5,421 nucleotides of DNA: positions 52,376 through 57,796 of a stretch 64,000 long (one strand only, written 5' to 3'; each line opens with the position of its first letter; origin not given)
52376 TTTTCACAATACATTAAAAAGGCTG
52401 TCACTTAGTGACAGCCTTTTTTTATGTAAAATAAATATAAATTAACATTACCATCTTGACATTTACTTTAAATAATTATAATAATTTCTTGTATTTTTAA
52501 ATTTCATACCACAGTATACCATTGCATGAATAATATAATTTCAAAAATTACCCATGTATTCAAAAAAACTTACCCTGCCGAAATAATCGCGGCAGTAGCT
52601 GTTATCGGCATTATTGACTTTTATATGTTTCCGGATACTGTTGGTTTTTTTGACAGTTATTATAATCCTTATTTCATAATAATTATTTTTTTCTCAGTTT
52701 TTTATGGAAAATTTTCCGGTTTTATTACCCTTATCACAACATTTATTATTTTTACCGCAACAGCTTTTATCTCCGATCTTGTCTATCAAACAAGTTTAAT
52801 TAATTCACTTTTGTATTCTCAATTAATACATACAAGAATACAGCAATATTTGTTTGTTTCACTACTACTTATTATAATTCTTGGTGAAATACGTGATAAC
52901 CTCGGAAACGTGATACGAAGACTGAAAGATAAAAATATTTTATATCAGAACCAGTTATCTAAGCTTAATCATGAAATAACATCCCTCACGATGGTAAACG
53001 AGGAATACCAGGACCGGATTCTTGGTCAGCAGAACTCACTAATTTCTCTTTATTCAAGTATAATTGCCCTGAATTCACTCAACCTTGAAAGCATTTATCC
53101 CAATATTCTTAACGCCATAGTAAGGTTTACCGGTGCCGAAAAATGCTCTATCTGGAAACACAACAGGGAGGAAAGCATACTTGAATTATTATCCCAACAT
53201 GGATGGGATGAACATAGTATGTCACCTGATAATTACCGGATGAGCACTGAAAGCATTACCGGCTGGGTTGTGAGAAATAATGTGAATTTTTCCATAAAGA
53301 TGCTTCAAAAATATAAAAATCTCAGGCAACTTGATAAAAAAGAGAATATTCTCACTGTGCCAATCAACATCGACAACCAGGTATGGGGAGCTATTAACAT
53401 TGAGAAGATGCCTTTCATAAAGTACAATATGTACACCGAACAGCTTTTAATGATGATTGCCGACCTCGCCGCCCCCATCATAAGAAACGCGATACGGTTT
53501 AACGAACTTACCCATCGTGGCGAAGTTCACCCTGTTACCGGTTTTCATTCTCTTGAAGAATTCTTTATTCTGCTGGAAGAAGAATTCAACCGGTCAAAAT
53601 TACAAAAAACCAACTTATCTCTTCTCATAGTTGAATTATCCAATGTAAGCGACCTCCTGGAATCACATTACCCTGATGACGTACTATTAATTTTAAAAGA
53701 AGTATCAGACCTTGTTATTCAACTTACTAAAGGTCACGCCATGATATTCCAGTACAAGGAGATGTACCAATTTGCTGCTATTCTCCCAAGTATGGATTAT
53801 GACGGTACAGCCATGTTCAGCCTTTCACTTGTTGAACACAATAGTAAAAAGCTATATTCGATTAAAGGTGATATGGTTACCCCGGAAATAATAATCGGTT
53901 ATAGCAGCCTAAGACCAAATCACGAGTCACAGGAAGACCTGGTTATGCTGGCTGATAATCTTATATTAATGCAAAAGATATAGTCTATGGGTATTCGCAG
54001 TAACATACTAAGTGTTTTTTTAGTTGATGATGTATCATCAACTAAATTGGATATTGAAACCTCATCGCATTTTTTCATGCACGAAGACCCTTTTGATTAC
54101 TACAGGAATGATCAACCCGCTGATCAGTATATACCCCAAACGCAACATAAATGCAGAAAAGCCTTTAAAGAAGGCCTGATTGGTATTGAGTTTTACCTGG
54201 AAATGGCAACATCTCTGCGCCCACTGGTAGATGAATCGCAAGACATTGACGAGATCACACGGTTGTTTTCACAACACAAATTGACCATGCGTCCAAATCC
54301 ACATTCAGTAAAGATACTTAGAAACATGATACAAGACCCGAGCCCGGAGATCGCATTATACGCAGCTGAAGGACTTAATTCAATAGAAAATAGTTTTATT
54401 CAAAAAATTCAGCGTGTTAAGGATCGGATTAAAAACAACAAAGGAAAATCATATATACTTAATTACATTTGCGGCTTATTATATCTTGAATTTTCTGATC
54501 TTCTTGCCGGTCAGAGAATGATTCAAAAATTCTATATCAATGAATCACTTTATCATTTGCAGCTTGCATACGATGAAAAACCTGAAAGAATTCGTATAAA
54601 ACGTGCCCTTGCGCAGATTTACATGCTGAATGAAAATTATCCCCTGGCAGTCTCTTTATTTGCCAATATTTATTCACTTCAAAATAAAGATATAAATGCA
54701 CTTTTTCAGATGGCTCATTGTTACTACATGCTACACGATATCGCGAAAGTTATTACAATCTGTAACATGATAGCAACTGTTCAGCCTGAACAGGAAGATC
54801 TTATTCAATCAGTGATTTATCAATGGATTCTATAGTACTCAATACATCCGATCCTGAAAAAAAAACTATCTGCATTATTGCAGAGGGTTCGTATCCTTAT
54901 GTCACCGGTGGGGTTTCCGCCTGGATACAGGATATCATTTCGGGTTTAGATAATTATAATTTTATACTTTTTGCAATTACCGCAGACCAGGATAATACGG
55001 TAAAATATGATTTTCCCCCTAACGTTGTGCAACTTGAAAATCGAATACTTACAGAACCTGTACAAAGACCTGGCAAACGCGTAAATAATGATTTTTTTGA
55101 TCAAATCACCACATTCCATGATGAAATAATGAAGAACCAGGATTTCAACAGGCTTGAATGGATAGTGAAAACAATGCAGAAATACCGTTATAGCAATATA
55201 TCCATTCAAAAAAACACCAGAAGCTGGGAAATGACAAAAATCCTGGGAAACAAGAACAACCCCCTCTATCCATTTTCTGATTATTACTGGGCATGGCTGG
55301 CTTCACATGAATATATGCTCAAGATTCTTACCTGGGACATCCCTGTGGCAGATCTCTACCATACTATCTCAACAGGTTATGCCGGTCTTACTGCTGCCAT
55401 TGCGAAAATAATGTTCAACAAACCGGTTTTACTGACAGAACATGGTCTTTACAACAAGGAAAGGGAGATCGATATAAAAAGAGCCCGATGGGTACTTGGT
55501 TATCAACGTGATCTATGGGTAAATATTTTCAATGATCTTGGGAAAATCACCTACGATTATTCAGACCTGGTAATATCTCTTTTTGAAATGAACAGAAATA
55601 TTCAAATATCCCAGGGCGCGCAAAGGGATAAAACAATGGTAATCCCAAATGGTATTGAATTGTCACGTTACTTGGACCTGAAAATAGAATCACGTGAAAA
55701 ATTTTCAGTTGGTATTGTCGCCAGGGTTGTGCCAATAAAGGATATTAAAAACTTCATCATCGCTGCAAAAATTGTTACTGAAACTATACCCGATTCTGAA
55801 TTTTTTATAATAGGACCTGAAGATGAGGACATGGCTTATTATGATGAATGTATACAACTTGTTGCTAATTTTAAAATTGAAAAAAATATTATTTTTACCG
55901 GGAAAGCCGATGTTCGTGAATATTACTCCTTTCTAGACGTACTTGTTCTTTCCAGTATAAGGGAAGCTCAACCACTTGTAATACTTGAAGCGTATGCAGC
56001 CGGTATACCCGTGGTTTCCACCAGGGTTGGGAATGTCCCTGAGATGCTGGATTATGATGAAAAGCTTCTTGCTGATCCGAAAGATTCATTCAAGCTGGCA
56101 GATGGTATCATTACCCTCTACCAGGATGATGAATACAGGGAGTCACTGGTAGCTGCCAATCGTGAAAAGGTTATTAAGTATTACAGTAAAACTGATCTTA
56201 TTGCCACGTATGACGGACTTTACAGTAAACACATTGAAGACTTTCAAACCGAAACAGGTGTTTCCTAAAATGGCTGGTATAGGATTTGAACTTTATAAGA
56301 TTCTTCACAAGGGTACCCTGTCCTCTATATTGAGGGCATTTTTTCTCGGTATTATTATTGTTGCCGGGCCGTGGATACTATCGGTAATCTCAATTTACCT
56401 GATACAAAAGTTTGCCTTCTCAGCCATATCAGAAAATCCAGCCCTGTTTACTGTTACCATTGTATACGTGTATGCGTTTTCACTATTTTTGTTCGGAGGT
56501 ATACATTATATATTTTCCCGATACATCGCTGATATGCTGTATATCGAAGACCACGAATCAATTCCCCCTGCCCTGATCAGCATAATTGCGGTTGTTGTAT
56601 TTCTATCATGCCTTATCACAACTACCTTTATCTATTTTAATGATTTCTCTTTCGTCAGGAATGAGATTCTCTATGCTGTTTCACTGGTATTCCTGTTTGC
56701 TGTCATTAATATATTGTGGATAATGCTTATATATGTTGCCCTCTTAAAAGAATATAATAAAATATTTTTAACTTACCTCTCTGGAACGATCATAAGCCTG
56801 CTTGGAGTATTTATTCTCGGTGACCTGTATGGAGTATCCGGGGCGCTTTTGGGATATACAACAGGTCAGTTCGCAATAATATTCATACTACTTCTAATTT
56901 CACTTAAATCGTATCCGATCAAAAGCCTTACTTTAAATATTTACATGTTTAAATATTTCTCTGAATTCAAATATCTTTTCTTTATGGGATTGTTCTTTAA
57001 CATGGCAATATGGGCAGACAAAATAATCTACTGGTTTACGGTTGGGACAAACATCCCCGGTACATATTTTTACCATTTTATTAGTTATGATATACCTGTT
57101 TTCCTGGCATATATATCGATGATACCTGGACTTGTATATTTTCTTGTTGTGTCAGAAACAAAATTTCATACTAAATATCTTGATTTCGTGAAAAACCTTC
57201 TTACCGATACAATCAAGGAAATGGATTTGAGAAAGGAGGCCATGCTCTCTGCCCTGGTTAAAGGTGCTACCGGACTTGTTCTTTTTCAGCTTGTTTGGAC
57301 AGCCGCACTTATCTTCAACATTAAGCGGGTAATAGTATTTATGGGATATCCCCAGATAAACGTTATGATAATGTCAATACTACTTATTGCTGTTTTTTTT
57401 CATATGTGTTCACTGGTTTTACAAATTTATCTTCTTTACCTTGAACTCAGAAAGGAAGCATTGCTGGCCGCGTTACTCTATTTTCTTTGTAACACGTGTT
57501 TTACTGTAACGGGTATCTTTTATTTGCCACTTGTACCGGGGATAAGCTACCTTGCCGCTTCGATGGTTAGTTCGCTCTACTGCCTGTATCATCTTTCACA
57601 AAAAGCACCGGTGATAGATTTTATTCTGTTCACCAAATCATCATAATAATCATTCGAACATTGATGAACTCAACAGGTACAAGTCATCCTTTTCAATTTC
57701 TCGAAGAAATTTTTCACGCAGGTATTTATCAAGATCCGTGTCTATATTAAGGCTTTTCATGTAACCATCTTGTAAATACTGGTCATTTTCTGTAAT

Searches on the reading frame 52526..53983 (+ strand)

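Call 66: search_protein_families(library=pfam, proteins=[window:52526-53983:+], max_evalue=0.000001)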
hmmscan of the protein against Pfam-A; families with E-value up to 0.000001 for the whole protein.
window:52526-53983:+ (485 aa): 2 families
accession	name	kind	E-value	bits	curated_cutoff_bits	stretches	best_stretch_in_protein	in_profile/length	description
PF01590.32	GAF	-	1.2e-08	36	22.4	1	186-316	1-130/133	GAF domain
PF13185.12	GAF_2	-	2.8e-07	31.3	28.6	1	185-319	2-135/136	GAF domain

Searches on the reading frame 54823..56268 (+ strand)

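Call 66: search_protein_families(library=pfam, proteins=[window:54823-56268:+], max_evalue=0.000001)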
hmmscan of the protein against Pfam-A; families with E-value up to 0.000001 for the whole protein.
window:54823-56268:+ (481 aa): 4 families
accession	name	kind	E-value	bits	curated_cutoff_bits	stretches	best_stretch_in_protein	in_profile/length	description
PF11997.14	DUF3492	-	1.7e-68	231.7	23.3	1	15-268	2-267/268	Domain of unknown function (DUF3492)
PF00534.26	Glycos_transf_1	-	5.1e-26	91.7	26.4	1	292-448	14-171/172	Glycosyl transferases group 1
PF13692.12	Glyco_trans_1_4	-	6.3e-25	88.5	27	1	295-435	3-142/142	Glycosyl transferases group 1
PF13439.12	Glyco_transf_4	-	2.4e-09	37.9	28.5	1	149-282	49-170/170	Glycosyltransferase Family 4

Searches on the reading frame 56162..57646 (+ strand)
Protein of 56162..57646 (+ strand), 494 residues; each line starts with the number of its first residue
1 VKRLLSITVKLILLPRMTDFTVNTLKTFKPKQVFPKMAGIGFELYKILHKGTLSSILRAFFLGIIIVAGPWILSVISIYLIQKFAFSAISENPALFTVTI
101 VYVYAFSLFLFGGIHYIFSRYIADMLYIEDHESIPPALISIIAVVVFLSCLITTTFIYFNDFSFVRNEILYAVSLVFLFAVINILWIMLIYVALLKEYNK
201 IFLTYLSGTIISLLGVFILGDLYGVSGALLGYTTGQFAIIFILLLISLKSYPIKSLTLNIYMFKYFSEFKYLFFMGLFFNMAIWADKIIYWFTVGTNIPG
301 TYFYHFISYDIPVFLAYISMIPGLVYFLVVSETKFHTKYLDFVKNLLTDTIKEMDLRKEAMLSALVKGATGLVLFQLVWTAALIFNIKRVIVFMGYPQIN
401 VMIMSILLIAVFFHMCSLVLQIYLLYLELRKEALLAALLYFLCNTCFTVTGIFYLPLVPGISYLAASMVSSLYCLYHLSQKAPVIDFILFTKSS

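Call 66: search_protein_families(library=pfam, proteins=[window:56162-57646:+], max_evalue=0.000001)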
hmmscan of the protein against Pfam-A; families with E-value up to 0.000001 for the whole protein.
window:56162-57646:+ (494 aa): 1 family
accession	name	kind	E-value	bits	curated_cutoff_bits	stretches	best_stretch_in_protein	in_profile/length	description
PF16933.10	PelG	-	1.2e-93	315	29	1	37-490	1-452/452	Putative exopolysaccharide Exporter (EPS-E)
